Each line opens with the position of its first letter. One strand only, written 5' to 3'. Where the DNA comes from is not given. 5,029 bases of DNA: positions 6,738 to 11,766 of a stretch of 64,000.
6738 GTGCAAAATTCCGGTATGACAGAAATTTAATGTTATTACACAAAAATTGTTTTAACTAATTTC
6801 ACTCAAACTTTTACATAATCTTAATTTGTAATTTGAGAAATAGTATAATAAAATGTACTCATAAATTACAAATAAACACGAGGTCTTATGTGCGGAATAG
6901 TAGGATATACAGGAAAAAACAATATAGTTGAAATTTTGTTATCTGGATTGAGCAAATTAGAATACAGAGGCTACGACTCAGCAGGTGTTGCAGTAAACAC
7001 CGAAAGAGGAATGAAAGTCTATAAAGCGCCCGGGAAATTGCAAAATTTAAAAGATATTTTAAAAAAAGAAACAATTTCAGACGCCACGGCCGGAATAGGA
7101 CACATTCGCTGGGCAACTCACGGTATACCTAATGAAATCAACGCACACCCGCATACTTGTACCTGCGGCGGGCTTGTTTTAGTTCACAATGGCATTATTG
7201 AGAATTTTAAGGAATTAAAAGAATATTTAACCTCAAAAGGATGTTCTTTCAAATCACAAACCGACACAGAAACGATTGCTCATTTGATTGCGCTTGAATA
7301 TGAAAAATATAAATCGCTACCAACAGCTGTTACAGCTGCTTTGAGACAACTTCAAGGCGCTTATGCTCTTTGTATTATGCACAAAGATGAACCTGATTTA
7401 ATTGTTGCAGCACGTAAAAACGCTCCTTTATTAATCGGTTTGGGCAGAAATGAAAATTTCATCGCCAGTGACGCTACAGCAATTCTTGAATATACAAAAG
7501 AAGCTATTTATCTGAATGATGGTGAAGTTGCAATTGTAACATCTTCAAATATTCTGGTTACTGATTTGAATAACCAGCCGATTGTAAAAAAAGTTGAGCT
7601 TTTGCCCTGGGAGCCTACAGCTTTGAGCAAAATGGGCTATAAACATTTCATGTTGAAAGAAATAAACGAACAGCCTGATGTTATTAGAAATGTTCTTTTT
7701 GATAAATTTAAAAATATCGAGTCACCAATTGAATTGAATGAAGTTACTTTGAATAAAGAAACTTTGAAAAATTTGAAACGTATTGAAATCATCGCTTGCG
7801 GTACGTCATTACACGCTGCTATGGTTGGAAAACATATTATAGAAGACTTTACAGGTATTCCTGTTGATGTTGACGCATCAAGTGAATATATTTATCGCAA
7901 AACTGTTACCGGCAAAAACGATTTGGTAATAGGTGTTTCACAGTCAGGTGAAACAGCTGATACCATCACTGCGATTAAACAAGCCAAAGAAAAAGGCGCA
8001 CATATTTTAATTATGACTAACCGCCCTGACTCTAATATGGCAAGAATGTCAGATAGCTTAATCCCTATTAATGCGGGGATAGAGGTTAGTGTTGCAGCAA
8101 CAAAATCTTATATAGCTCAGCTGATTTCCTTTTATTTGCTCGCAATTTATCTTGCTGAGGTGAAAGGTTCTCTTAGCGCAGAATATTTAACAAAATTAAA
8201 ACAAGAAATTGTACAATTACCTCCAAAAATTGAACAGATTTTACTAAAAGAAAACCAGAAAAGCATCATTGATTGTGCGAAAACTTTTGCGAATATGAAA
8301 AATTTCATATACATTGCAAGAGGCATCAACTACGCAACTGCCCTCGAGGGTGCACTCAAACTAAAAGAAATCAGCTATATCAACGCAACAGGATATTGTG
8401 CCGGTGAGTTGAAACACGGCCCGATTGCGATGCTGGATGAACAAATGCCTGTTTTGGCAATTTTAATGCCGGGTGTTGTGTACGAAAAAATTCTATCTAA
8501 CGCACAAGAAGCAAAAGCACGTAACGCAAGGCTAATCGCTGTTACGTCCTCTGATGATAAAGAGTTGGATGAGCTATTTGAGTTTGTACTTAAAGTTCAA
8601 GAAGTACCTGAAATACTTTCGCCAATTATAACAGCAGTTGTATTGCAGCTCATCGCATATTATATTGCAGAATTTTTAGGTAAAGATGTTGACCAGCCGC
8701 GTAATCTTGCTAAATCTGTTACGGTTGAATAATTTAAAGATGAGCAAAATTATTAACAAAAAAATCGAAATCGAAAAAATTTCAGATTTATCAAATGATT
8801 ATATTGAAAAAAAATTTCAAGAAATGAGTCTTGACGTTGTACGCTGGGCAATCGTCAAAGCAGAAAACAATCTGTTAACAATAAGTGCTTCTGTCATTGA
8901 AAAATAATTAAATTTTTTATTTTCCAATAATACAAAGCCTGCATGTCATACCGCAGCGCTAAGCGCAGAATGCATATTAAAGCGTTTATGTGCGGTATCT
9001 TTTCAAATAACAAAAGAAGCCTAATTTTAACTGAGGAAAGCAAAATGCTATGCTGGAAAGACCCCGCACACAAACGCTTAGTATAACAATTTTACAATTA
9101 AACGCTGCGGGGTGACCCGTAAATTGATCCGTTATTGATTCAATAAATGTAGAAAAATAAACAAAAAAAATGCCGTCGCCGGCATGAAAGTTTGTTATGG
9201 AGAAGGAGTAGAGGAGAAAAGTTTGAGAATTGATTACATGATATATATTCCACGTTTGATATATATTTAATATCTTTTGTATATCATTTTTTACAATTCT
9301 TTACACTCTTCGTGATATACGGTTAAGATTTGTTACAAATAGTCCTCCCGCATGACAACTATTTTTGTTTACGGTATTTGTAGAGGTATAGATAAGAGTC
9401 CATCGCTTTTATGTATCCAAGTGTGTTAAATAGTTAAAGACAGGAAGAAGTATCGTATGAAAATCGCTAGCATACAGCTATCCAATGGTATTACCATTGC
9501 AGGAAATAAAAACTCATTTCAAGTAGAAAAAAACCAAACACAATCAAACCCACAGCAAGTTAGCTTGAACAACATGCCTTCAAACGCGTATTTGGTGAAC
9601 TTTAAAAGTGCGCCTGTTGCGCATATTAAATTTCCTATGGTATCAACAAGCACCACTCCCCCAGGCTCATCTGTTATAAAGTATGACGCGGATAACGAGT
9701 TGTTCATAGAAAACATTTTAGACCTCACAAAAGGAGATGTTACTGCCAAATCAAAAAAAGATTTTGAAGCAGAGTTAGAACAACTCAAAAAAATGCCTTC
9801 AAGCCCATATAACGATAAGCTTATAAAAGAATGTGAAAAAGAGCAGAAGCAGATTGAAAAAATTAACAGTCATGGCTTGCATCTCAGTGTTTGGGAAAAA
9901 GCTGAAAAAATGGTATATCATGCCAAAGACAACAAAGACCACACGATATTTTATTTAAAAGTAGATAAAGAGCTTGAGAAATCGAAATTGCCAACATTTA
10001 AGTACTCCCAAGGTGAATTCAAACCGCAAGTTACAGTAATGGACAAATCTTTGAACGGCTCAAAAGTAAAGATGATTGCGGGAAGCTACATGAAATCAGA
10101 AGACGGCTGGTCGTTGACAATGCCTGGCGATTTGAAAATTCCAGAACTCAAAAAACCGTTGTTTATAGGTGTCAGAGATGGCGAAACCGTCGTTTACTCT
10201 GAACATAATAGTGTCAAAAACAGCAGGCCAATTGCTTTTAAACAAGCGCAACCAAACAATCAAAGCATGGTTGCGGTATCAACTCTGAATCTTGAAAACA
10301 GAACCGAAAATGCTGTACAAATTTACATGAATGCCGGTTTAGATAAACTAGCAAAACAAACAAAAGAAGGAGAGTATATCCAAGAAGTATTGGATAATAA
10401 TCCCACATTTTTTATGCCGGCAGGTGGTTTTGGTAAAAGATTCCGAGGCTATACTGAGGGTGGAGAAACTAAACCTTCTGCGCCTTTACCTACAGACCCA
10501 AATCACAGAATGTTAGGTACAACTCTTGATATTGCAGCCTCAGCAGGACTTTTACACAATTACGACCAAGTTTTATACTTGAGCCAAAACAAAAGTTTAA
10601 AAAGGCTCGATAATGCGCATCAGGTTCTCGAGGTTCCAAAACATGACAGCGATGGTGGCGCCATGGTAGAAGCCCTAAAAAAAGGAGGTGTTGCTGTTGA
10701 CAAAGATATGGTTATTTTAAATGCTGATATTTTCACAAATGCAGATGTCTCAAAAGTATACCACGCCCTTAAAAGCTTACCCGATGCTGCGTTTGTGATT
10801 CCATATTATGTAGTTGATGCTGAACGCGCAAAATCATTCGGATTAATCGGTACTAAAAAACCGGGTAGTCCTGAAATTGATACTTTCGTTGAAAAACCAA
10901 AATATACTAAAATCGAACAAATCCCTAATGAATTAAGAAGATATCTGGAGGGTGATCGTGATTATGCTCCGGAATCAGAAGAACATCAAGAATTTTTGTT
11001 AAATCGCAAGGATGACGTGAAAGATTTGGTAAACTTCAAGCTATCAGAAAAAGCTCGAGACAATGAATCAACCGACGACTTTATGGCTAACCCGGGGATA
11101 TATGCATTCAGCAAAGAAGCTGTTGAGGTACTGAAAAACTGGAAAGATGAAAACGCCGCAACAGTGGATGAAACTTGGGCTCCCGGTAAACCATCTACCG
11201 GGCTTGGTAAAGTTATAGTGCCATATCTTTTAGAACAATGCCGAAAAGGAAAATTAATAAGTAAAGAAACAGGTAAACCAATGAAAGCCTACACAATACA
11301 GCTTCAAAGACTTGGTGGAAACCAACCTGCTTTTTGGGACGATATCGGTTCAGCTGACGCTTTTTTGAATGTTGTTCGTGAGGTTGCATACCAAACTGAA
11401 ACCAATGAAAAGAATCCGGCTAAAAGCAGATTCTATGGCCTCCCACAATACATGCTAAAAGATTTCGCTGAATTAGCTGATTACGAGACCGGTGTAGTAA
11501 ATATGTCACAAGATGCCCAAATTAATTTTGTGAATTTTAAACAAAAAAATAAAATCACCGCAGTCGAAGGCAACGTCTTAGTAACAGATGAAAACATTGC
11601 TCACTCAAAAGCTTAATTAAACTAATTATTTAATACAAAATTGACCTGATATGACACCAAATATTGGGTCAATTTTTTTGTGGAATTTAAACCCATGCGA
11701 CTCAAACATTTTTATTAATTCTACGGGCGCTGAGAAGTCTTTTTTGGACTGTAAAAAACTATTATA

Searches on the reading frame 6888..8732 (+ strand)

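Call 99: search_protein_families(library=pfam, proteins=[window:6888-8732:+], max_evalue=0.00001)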
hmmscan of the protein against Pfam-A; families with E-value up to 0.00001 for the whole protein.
window:6888-8732:+ (614 aa): 3 families
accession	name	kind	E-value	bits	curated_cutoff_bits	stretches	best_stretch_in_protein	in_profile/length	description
PF01380.27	SIS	-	1.2e-57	193.7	25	2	293-420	2-130/131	SIS domain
PF13522.11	GATase_6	-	1.1e-20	74.5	27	1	61-186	5-121/130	Glutamine amidotransferase domain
PF13537.11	GATase_7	-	6e-15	55.8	25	1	85-200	12-122/123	Glutamine amidotransferase domain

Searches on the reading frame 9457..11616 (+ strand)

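Call 99: search_protein_families(library=pfam, proteins=[window:9457-11616:+], max_evalue=0.00001)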
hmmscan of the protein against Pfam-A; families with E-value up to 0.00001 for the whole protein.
window:9457-11616:+ (719 aa): 1 family
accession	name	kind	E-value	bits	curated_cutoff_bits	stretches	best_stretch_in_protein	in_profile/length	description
PF00483.29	NTP_transferase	-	5.1e-11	43.1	21.2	1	322-643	6-242/245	Nucleotidyl transferase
